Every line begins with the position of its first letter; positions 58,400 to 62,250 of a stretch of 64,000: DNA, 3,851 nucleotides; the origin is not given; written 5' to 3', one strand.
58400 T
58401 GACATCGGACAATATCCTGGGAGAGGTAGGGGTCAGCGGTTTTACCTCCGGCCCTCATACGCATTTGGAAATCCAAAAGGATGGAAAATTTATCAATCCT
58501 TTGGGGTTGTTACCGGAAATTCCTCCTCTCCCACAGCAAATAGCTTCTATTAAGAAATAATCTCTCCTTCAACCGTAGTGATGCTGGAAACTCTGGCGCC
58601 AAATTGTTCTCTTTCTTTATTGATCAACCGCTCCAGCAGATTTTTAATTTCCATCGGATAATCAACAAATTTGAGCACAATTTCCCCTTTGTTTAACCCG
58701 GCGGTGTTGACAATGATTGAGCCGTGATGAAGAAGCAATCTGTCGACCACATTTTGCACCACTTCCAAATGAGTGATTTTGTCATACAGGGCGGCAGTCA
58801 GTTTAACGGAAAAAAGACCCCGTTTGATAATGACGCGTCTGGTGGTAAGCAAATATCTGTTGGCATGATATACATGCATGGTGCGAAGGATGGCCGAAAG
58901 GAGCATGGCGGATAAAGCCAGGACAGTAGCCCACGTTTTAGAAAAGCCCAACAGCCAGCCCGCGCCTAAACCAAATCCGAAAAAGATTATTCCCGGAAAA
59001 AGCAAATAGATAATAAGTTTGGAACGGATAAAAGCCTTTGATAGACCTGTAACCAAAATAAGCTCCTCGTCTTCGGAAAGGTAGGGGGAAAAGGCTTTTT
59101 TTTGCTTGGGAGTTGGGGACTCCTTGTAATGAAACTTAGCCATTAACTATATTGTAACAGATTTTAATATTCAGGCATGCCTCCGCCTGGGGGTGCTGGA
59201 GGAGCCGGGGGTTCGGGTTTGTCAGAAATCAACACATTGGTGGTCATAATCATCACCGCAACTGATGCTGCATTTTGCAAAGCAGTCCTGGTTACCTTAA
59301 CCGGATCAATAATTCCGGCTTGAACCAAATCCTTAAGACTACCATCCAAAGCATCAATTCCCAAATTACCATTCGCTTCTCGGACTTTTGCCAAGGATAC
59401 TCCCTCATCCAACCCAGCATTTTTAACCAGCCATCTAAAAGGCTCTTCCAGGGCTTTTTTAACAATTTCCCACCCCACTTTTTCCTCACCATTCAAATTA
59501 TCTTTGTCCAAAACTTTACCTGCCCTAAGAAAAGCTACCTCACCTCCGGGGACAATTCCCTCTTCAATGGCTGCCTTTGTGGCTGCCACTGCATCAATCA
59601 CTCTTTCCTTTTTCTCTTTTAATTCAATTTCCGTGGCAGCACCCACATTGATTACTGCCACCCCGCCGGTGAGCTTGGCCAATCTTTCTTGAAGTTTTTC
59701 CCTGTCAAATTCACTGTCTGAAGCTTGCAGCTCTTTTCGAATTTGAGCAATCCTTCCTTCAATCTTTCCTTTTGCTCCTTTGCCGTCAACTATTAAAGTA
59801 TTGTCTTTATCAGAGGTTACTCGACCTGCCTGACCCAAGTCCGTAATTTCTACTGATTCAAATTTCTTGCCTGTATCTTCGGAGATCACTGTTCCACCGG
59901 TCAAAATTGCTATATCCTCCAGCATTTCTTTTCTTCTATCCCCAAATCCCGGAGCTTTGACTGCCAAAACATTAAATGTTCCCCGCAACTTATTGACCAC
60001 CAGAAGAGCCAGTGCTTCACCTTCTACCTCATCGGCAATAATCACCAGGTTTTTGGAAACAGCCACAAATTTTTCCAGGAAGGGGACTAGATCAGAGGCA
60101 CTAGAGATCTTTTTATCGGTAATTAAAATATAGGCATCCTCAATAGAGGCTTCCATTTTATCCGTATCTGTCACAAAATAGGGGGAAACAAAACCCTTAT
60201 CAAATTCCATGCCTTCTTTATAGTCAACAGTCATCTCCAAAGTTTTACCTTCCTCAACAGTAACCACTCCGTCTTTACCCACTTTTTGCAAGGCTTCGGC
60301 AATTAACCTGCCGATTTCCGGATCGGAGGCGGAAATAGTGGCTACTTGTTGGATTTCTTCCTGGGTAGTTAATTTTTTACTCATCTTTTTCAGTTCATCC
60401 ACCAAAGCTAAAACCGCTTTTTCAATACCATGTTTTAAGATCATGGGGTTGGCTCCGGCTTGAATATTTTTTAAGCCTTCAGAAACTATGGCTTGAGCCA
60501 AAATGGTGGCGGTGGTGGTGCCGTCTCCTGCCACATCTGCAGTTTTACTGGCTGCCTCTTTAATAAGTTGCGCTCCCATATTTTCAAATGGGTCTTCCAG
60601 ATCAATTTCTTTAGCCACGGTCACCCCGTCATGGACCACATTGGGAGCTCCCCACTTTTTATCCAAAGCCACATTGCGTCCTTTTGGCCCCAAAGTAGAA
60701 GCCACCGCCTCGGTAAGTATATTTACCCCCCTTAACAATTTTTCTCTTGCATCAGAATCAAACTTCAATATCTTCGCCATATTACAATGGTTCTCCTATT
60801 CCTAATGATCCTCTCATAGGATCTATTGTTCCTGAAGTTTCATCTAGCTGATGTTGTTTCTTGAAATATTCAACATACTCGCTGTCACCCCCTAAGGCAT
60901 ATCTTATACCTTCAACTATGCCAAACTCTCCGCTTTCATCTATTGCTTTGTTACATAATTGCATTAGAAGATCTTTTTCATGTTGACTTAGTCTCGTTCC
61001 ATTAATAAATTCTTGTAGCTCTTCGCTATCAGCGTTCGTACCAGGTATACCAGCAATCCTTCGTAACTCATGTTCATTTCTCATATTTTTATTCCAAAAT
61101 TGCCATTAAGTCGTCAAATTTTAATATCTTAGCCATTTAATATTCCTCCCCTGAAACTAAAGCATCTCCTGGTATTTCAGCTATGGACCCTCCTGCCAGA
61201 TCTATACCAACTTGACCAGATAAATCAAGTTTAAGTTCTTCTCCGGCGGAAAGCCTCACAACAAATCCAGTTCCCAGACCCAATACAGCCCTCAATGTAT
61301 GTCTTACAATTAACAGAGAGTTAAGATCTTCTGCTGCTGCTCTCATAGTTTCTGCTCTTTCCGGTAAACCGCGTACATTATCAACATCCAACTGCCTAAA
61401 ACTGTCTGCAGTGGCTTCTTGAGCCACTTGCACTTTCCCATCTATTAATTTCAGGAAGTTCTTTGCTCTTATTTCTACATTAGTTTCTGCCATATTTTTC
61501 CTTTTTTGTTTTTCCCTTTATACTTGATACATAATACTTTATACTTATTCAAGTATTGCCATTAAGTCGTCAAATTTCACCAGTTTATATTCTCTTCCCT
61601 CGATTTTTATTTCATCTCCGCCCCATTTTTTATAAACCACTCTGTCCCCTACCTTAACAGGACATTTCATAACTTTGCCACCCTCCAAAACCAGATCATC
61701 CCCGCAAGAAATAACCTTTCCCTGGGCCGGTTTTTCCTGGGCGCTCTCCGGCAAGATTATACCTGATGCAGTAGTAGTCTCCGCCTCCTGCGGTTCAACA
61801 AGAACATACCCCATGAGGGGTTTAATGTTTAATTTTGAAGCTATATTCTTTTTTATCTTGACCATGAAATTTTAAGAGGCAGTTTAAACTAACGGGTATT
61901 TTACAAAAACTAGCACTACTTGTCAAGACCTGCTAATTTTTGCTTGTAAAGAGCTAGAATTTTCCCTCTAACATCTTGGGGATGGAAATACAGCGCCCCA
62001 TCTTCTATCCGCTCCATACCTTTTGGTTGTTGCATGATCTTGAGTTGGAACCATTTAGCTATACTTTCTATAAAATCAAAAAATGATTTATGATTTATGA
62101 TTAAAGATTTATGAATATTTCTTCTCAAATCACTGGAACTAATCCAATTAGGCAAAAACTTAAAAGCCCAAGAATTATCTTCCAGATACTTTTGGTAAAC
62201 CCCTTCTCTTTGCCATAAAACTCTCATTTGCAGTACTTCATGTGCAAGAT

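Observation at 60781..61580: The groES-groEL operon is interrupted by two uncharacterised small genes and carries a recombination scar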

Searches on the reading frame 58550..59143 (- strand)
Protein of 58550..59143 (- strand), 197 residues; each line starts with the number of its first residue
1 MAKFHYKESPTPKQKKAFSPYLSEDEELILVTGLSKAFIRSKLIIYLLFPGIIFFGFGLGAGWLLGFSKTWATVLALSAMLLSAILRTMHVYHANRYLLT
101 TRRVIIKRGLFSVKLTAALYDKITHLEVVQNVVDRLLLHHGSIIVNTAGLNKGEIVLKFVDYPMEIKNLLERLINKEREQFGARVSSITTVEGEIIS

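Call 3: search_protein_families(library=pfam, proteins=[window:58550-59143:-], max_evalue=1)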
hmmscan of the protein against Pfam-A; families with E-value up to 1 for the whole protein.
window:58550-59143:- (197 aa): 6 families
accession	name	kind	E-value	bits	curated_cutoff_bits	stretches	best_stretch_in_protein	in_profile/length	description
PF03703.20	bPH_2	-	9e-12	45.5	22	1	92-169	1-77/78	Bacterial PH domain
PF02887.21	PK_C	-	0.015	15.8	28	1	78-153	28-103/114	Pyruvate kinase, alpha/beta domain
PF04341.17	DUF485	-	0.02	15.3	28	1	43-98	25-79/88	Protein of unknown function, DUF485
PF04246.17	RseC_MucC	-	0.048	14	24.4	1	31-86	56-110/130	Positive regulator of sigma(E), RseC/MucC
PF21463.3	Cry1Ac_dom-VII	-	0.22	11.9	27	1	73-111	24-58/79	Cry1Ac, domain VII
PF02687.27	FtsX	-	0.57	10.7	25.5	0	30-67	34-71/120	FtsX-like permease C-terminal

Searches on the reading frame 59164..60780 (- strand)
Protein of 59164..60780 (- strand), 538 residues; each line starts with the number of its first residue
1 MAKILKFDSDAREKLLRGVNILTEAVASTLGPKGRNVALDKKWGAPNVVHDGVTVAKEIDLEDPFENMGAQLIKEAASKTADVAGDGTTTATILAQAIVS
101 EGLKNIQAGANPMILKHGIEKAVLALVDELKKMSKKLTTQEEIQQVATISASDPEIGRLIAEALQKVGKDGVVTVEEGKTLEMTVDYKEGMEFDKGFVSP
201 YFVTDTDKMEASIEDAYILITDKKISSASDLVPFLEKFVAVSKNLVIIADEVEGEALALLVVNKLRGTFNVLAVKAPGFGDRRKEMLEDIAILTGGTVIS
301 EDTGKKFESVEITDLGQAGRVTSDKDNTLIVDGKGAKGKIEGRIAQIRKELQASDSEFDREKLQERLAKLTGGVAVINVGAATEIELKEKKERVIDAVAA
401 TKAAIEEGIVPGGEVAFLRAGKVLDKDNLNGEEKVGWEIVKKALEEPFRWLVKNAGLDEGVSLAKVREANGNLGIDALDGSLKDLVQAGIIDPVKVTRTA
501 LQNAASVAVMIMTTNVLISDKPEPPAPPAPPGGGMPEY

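Call 3: search_protein_families(library=pfam, proteins=[window:59164-60780:-], max_evalue=1)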
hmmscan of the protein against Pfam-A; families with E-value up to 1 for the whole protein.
window:59164-60780:- (538 aa): 4 families
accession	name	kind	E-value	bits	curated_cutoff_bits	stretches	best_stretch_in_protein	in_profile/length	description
PF00118.29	Cpn60_TCP1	-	9.8e-76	255.8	34.3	1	22-522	1-490/490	TCP-1/cpn60 chaperonin family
PF19241.4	DUF5891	-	0.025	14.9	27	1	96-153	94-151/198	Family of unknown function (DUF5891)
PF02700.19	PurS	-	0.032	14.8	22.2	1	152-189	13-49/77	Phosphoribosylformylglycinamidine (FGAM) synthase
PF25774.1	CC_CEP250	-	0.1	13.6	27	1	353-446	5-91/98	CEP250 coiled coil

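Call 12: find_related_loci(query=window:59164-60780:-, collection=genome_contigs, flank=4000)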
Query window:59164-60780:- (538 aa) in genome_contigs; peptide patterns used: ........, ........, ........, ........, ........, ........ (x = any residue, [..] = any of these).
600 stretches matched a pattern (row limit reached: there are more); 596 encode a relative of the query (tblastn E <= 1e-3); the best 80 are kept; 80 distinct loci.
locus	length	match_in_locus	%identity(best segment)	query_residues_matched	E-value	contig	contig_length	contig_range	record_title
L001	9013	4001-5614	85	1-538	0e+0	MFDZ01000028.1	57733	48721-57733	MAG: Candidatus Daviesbacteria bacterium RIFCSPLOWO2_02_FULL_41_8 rifcsplowo2_02_scaffold_2051, whole genome shotgun seq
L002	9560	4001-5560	87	2-521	0e+0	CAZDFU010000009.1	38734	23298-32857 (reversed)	MAG TPA_asm: uncultured Gammaproteobacteria bacterium isolate binchicken_co251_985 genome assembly, contig: NODE_1450_le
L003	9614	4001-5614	84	1-538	0e+0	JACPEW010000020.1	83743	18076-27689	MAG: Candidatus Daviesbacteria bacterium isolate NC_groundwater_345_Ag_B-0.1um_36_18 GD18-4_B1_scaffold_795780, whole ge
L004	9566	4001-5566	84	1-521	0e+0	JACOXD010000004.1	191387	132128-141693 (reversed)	MAG: Candidatus Daviesbacteria bacterium isolate NC_groundwater_144_Ag_S-0.1um_35_15 S4_GD2017_2_S1_scaffold_129, whole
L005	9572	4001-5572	82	1-523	0e+0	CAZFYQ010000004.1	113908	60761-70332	MAG TPA_asm: uncultured Gammaproteobacteria bacterium isolate SRP200132_co1_341 genome assembly, contig: NODE_162_length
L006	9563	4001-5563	80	1-521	0e+0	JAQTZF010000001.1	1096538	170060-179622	MAG: Candidatus Daviesbacteria bacterium isolate STC_54 NODE_2_length_1096538_cov_10.617223_Sandtown_C, whole genome sho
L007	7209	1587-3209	76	1-538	0e+0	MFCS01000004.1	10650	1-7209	MAG: Candidatus Daviesbacteria bacterium RIFCSPHIGHO2_01_FULL_41_45 rifcsphigho2_01_scaffold_16478, whole genome shotgun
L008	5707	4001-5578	69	1-523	0e+0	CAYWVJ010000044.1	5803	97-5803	MAG TPA_asm: uncultured Gammaproteobacteria bacterium isolate SRP093762_co1_96 genome assembly, contig: NODE_7543_length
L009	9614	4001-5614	67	1-533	0e+0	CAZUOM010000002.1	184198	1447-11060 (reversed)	MAG TPA_asm: uncultured Gammaproteobacteria bacterium isolate binchicken_co341_72 genome assembly, contig: NODE_3_length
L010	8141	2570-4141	71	1-523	0e+0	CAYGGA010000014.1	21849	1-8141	MAG TPA_asm: uncultured Gammaproteobacteria bacterium isolate ERP113451_co3_23 genome assembly, contig: NODE_1751_length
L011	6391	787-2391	70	1-531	0e+0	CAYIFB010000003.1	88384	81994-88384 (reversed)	MAG TPA_asm: uncultured Gammaproteobacteria bacterium isolate ERP119705_co19_135 genome assembly, contig: NODE_95_length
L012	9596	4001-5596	67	1-529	0e+0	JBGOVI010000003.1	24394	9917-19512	MAG: Patescibacteria group bacterium isolate OBJ_0618_7090110_119 k141_4983558_length_24394_cov_15.7825, whole genome sh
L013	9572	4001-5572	67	1-523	0e+0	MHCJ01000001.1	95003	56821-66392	MAG: Candidatus Chisholmbacteria bacterium RIFCSPHIGHO2_01_FULL_52_32 rifcsphigho2_01_scaffold_267, whole genome shotgun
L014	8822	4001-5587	65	1-523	0e+0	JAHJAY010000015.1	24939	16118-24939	MAG: Patescibacteria group bacterium isolate Modern_marine.mb.231 Modern_marine.mb.231_k141_761195, whole genome shotgun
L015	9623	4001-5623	67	1-535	0e+0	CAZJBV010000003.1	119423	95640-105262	MAG TPA_asm: uncultured Gammaproteobacteria bacterium isolate binchicken_co144_1014 genome assembly, contig: NODE_363_le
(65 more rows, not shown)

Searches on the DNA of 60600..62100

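Call 61: search_rna_families(source=window, start=60600, end=62100, threshold=evalue, max_evalue=1)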
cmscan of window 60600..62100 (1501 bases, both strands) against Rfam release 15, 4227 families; matches with E-value up to 1: 0.
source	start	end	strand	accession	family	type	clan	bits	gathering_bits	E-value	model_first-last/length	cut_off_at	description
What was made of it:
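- Tried and rejected: Structured RNA in the interval: no Rfam match at E of 1 or better (call 61).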

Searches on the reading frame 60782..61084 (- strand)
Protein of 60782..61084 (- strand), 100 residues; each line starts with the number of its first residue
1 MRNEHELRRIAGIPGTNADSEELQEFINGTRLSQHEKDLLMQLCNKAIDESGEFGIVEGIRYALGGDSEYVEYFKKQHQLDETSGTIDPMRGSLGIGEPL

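Call 3: search_protein_families(library=pfam, proteins=[window:60782-61084:-], max_evalue=1)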
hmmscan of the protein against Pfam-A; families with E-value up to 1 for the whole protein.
window:60782-61084:- (100 aa): 0 families

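Call 6: search_protein_families(library=phrogs, proteins=[window:60782-61084:-], max_evalue=1)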
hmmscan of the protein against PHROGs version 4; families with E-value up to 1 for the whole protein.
window:60782-61084:- (100 aa): 1 family
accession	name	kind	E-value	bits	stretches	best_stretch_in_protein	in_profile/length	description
phrog_18830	-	unknown function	0.23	12.7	1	20-54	47-81/167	-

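Call 7: search_protein_families(library=ncbifam, proteins=[window:60782-61084:-], max_evalue=1)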
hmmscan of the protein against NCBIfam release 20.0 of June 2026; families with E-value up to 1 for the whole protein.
window:60782-61084:- (100 aa): 0 families
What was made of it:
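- On Integrative element with target 3'-end duplication: However, X and Y have no recombinase domain (calls 3, 7), and the inner repeat is fused to a groEL head.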

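Call 8: search_protein_families(library=padloc, proteins=[window:60782-61084:-], max_evalue=1)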
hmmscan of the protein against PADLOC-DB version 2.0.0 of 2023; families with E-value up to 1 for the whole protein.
window:60782-61084:- (100 aa): 0 families

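Call 10: find_homologous_proteins(query=window:60782-61084:-, max_evalue=0.01)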
Query window:60782-61084:- (100 aa): 1 proteins with E <= 0.01 among 2 candidates.
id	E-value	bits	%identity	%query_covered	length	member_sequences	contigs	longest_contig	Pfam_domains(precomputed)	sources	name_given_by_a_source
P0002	9.8e-60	217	100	100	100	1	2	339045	-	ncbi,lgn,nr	ncbi:hypothetical protein HYZ06_01235 [Candidatus Daviesbacteria bacterium]|nr:hypothetical protein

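Call 50: predict_structure(protein=window:60782-61084:-)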
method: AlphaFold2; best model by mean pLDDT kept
length: 100 residues; sequences in the alignment: 1
mean_pLDDT: 50.3   pTM: 0.38
mean pLDDT of the five models: 50.3, 49.3, 48.2, 47.0, 46.2
residues with pLDDT >= 90: 0; 70-90: 7; 50-70: 36; < 50: 57
segments of 3 or more residues with pLDDT < 50: 1-17, 53-56, 61-63, 65-72, 79-100
pLDDT, mean of each block of 10 residues (from residue 1): 35 49 68 69 63 50 47 49 41 33
secondary structure, 60 per line:
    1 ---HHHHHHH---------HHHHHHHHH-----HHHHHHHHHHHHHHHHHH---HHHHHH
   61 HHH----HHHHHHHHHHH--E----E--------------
elements in order: H4-10 H20-28 H34-51 H55-63 H68-78
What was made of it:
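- Tried and rejected: The Y model is too poor (pLDDT 50) to search with (call 50).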

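Call 63: find_related_loci(query=window:60782-61084:-, collection=viral_contigs, flank=3000)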
Query window:60782-61084:- (100 aa) in viral_contigs; peptide patterns used: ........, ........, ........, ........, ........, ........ (x = any residue, [..] = any of these).
31 stretches matched a pattern, but none encodes a relative of the query by tblastn (E <= 1e-3).
